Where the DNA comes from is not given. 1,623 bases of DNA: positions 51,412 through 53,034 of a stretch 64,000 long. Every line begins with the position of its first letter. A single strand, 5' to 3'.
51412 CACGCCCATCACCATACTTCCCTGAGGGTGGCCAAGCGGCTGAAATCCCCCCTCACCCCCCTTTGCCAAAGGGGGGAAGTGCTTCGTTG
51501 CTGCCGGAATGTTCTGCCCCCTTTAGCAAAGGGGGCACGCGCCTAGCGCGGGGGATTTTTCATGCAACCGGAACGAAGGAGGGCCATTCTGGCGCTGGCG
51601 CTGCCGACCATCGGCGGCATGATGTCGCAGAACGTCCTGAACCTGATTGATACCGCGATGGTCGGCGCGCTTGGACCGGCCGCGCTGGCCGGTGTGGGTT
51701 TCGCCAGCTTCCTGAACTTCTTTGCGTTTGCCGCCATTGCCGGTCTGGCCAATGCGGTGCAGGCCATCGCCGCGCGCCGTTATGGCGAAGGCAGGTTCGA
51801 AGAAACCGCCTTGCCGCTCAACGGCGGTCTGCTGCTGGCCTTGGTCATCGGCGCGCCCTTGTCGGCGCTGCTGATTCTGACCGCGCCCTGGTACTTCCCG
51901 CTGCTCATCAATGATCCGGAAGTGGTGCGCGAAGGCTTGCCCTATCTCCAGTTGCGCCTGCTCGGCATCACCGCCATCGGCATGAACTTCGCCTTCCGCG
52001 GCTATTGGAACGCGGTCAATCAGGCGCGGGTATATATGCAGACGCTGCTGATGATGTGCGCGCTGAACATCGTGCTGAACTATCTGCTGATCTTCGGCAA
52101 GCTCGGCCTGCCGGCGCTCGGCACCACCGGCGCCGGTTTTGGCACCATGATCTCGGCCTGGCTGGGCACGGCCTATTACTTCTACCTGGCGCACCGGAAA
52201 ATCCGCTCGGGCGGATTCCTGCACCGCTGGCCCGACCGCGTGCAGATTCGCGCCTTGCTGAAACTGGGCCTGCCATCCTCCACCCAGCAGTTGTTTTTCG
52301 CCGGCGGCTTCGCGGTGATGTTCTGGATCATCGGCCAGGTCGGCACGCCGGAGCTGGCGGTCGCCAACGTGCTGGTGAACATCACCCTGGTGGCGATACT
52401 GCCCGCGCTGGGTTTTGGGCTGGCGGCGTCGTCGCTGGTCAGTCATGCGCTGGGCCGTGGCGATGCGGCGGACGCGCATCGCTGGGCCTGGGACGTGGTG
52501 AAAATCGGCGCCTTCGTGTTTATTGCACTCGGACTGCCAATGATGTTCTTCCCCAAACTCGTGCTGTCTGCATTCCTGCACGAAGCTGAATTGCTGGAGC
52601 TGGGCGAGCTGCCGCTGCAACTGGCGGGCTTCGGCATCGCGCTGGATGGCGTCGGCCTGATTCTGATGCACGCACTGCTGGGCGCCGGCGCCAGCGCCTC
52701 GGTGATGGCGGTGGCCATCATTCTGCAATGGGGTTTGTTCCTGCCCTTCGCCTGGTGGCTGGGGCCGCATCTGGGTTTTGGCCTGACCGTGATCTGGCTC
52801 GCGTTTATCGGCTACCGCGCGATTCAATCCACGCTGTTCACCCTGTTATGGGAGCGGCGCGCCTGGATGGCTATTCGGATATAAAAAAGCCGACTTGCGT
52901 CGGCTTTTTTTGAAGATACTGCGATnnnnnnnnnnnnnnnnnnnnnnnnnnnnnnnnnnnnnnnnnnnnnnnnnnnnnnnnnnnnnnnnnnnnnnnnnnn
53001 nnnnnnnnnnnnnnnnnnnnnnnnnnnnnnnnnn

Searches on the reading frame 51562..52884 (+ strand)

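Call 90: search_protein_families(library=pfam, proteins=[window:51562-52884:+], max_evalue=0.001)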
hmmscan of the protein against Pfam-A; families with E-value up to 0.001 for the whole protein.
window:51562-52884:+ (440 aa): 1 family
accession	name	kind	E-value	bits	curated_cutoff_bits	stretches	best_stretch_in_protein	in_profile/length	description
PF01554.23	MatE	-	4.3e-46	157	24.9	2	15-175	1-161/161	MatE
